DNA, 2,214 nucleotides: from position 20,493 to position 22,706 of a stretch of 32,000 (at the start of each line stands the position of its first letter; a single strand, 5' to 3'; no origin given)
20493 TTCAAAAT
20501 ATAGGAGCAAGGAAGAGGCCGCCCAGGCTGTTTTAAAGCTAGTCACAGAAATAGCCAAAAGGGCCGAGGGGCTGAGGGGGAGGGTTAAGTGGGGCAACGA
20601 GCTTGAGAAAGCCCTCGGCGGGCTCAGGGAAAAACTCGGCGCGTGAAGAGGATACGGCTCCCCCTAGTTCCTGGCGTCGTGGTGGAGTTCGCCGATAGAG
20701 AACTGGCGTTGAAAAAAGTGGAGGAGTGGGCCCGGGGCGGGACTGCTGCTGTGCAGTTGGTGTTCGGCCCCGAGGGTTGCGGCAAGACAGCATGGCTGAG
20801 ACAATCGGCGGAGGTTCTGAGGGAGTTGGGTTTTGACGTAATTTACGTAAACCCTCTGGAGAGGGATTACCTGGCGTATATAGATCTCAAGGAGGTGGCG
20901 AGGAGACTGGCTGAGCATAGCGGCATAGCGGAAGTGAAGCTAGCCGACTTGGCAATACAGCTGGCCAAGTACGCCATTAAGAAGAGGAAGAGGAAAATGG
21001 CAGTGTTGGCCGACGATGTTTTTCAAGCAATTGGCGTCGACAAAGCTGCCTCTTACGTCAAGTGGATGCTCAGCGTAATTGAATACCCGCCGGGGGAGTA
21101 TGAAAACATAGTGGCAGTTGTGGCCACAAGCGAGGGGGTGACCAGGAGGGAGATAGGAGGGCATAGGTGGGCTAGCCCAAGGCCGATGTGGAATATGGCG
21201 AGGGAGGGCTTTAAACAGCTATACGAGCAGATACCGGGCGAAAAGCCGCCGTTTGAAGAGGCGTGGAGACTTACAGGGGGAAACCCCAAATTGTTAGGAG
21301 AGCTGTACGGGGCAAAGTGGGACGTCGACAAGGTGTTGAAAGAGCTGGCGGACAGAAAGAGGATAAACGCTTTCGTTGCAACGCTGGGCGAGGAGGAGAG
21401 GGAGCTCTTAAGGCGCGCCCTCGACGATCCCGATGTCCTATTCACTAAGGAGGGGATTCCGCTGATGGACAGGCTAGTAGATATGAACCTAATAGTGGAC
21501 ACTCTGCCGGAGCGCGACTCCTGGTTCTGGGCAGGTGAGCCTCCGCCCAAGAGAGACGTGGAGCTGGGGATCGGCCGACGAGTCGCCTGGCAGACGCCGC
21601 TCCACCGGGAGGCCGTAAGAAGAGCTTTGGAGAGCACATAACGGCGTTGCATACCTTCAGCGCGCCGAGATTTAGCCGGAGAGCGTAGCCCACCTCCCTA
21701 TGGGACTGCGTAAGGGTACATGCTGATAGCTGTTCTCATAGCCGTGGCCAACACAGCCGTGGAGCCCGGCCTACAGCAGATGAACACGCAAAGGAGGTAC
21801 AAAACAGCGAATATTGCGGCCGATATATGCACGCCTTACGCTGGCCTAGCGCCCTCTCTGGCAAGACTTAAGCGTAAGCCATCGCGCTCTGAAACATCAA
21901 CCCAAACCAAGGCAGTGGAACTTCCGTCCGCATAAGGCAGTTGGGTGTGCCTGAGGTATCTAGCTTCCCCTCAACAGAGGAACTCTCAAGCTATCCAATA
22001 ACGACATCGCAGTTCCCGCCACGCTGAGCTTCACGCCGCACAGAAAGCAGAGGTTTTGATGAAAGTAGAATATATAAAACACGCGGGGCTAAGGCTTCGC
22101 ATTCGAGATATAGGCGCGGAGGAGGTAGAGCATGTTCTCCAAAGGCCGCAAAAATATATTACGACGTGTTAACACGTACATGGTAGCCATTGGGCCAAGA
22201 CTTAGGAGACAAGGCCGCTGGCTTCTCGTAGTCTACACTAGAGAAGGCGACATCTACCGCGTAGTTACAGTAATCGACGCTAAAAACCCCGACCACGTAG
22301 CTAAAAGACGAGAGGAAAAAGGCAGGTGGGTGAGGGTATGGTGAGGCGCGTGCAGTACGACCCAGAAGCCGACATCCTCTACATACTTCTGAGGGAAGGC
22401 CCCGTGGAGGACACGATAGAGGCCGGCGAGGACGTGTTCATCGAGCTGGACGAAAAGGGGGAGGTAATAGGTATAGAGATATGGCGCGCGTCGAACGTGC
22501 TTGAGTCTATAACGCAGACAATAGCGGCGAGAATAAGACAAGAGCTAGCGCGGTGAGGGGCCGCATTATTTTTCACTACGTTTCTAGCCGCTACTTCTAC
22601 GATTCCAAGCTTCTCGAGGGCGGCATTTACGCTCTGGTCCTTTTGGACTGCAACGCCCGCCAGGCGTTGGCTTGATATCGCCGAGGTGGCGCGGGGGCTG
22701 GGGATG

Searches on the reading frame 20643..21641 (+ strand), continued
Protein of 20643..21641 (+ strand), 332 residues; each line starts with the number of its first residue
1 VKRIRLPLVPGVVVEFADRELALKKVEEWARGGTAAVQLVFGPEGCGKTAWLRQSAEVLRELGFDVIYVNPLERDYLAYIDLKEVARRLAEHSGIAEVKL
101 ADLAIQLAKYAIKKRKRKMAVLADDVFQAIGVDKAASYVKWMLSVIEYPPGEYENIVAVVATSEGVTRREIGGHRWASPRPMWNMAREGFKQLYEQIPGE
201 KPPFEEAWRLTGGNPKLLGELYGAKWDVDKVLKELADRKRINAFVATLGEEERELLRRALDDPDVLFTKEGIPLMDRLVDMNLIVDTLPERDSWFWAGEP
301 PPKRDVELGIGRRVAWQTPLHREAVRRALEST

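Call 51: predict_structure(alignment_id=A5)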
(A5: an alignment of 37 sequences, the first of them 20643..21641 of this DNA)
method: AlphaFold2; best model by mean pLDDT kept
length: 332 residues; sequences in the alignment: 37
mean_pLDDT: 88.8   pTM: 0.87
mean pLDDT of the five models: 88.8, 85.3, 84.4, 82.0, 81.9
residues with pLDDT >= 90: 210; 70-90: 90; 50-70: 32; < 50: 0
segments of 3 or more residues with pLDDT < 50: none
pLDDT, mean of each block of 10 residues (from residue 1): 85 90 94 91 91 94 91 73 65 62 83 89 84 83 89 92 70 75 94 95 97 97 97 96 97 98 96 94 91 90 93 96 98 81
secondary structure, 60 per line:
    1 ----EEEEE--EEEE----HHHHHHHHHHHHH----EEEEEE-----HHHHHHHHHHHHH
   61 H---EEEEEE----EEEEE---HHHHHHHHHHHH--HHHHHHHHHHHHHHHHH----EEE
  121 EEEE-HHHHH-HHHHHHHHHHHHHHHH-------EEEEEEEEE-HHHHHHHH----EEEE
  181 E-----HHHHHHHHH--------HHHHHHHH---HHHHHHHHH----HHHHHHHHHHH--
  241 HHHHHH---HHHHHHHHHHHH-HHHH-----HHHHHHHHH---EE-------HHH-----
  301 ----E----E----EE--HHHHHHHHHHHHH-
elements in order: E5-9 E12-15 H20-32 E37-42 H48-61 E65-70 E75-79 H83-94 H97-113 E118-124 H126-130 H132-147 E155-163 H165-172 E177-181 H187-195 H204-211 H215-223 H228-238 H241-246 H250-261 H263-266 H272-280 H319-331

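Call 54: fold_search(model_id=the predicted structure, library=pdb)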
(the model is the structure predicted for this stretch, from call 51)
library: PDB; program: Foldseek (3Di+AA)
matches with E <= 10: 1519; with E <= 0.001: 31
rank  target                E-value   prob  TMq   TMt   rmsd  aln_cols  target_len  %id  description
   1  2fna_A                2.2e-06  1.00  0.49  0.47   8.2       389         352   13  Crystal structure of an archaeal aaa+ atpase (sso1545) from sulfolobus solfataricus p2 at 2.00 A resolution (released 2006-02-07)
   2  2qby_A                1.3e-05  1.00  0.36  0.34  12.7       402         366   16  Crystal structure of a heterodimer of Cdc6/Orc1 initiators bound to origin DNA (from S. solfataricus) (released 2007-09-11)
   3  4m9s_B                6.3e-05  1.00  0.46  0.33   7.7       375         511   12  crystal structure of CED-4 bound CED-3 fragment (released 2013-10-23)
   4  7tji_D                7.0e-05  0.99  0.30  0.25  16.8       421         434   11  S. cerevisiae ORC bound to 84 bp ARS1 DNA and Cdc6 (state 2) with flexible Orc6 N-terminal domain (released 2022-10-05)
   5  8dgc_B                1.0e-04  1.00  0.45  0.11   9.8       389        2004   11  Avs3 bound to phage PhiV-1 terminase (released 2022-08-03)
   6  1fnn_A                1.1e-04  1.00  0.44  0.39  14.2       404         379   14  CRYSTAL STRUCTURE OF CDC6P FROM PYROBACULUM AEROPHILUM (released 2000-10-04)
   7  9zjr                  1.4e-04  1.00  0.36  0.14  13.6       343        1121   12  Human sterile alpha motif domain-containing protein 9 (SAMD9), monomer (released 2026-02-25)
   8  3r8f_A                1.6e-04  1.00  0.38  0.40  10.3       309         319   16  Replication initiator DnaA bound to AMPPCP and single-stranded DNA (released 2011-09-28)
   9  9qlv_A                1.7e-04  1.00  0.43  0.21   8.2       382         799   13  Cryo-EM structure of Arabidopsis TIR-NLR WRR4A tetramer in complex with effector CCG40 (released 2026-04-08)
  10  5uj7_A                2.3e-04  1.00  0.38  0.38  13.6       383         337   11  Structure of the active form of human Origin Recognition Complex ATPase motor module, complex subunitS 1, 4, 5 (released 2017-02-08)
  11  5ujm_A                2.3e-04  1.00  0.38  0.38  13.6       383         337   11  Structure of the active form of human Origin Recognition Complex and its ATPase motor module (released 2017-02-08)
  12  7jk6_A                2.3e-04  0.99  0.32  0.30  15.2       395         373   11  Structure of Drosophila ORC in the active conformation (released 2020-09-09)
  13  3j95_D                3.1e-04  1.00  0.33  0.24  11.0       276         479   15  Structure of ADP-bound N-ethylmaleimide sensitive factor determined by single particle cryoelectron microscopy (released 2015-01-28)
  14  7dfv_A                3.2e-04  1.00  0.49  0.34   8.9       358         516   13  Cryo-EM structure of plant NLR RPP1 tetramer core part (released 2020-12-16)
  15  9gjp_D                3.4e-04  0.98  0.30  0.24  17.7       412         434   12  OCCM maturation intermediate stalled with an Arginine Finger mutation in Mcm5: Conformer 2 (released 2025-03-05)
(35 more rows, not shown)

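Call 58: find_encoding_contigs(protein=P0041, flank=6000, max_places=3)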
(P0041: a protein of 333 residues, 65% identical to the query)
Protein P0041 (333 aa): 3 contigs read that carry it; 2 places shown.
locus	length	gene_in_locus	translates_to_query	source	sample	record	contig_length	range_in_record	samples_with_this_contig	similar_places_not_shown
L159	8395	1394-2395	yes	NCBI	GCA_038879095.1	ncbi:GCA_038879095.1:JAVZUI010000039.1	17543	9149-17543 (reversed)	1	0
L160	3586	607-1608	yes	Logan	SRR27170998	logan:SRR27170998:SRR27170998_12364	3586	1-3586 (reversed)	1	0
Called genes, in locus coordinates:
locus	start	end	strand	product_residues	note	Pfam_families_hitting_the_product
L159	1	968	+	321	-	PF01637:ATPase_2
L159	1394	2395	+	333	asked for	PF01637:ATPase_2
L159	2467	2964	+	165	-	PF05942:PaREP1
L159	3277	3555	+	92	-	-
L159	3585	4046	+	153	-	-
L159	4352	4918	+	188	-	PF05942:PaREP1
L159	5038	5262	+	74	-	-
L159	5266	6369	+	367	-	PF13506:Glyco_transf_21, PF00535:Glycos_transf_2, PF10111:Glyco_tranf_2_2, PF10686:YAcAr (weak), PF13641:Glyco_tranf_2_3, PF13632:Glyco_trans_2_3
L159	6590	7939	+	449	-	PF13175:AAA_15, PF13304:AAA_21, PF13175:AAA_15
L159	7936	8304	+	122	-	-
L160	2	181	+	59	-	?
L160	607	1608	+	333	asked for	PF01637:ATPase_2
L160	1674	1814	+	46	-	-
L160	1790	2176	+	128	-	PF05942:PaREP1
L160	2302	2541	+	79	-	-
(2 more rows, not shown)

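Call 64: find_related_loci(query=A2, collection=viral_contigs, flank=5000)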
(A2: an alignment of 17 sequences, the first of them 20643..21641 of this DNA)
Query A2 (332 aa) in viral_contigs; peptide patterns used: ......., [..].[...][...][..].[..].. (x = any residue, [..] = any of these).
105 stretches matched a pattern; 2 encode a relative of the query (tblastn E <= 1e-3); 2 distinct loci.
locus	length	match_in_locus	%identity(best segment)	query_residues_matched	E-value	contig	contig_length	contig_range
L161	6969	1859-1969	35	34-70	1e-6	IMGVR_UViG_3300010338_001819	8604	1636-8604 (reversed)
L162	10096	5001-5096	31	39-70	1e-5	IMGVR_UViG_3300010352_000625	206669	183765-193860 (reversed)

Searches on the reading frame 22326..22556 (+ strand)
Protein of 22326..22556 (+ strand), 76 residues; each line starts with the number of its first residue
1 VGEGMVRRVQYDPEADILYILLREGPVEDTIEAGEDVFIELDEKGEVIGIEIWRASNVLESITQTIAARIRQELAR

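Call 48: search_protein_families(library=pfam, proteins=[window:22326-22556:+], max_evalue=0.01)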
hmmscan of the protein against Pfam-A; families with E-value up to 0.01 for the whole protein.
window:22326-22556:+ (76 aa): 1 family
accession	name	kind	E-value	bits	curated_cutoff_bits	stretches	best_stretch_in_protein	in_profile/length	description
PF10049.14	DUF2283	-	3e-20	72.5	23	1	8-56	1-49/49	Protein of unknown function (DUF2283)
